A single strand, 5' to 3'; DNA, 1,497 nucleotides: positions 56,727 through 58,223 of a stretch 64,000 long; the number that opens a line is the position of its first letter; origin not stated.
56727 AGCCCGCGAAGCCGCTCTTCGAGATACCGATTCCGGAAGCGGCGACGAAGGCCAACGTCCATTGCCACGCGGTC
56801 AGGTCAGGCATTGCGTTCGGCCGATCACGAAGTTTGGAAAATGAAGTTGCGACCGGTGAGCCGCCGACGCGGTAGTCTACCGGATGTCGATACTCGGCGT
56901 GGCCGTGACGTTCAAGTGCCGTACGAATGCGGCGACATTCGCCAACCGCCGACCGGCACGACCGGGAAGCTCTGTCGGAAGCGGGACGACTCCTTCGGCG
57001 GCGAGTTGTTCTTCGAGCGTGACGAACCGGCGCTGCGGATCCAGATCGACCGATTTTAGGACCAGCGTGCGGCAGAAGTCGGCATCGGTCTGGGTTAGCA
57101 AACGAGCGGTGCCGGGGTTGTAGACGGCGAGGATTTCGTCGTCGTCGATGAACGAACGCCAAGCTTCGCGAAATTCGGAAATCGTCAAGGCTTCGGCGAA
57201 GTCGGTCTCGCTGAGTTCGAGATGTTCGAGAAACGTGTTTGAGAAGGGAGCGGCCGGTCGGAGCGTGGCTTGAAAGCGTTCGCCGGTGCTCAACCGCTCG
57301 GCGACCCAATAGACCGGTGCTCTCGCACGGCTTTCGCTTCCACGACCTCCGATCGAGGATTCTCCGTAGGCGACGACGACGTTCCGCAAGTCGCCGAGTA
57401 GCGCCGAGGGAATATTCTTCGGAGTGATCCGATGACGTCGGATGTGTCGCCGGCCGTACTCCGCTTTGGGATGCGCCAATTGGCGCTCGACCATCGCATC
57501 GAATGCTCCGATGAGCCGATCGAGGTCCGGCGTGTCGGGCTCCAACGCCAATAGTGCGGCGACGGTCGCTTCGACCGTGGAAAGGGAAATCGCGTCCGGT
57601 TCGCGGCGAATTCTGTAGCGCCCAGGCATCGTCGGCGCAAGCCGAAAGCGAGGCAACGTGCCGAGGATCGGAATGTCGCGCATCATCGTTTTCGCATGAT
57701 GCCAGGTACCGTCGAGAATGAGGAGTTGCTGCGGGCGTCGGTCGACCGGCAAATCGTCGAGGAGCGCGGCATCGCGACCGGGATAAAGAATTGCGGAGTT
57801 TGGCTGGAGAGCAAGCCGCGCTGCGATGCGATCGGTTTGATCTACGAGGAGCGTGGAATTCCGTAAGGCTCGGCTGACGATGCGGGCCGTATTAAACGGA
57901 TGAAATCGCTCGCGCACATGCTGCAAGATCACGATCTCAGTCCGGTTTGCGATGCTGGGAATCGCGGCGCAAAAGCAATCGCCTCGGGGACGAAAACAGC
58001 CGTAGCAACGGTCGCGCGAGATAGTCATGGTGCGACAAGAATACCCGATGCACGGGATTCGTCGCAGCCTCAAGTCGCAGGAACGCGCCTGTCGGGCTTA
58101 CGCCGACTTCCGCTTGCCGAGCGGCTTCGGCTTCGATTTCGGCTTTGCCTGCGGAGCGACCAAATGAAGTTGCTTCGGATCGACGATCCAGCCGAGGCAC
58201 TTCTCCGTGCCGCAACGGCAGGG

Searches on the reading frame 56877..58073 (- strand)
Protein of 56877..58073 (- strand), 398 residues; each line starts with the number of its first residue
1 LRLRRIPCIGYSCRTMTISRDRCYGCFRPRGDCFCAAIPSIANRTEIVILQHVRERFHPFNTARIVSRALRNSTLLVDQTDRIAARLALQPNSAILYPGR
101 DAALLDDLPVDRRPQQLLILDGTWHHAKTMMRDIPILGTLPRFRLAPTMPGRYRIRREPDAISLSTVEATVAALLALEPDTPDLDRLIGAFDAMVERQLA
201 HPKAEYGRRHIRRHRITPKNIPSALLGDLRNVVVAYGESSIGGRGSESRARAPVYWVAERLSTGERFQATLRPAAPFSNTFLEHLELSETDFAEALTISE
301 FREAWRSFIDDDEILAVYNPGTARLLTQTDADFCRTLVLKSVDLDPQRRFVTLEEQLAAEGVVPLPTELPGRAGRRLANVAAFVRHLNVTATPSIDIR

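Call 32: search_protein_families(library=pfam, proteins=[window:56877-58073:-], max_evalue=0.001)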
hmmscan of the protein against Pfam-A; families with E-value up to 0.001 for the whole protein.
window:56877-58073:- (398 aa): 1 family
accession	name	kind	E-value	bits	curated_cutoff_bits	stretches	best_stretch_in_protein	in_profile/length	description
PF03942.20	DTW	-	2e-40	139.1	33.7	1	20-199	1-195/195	DTW domain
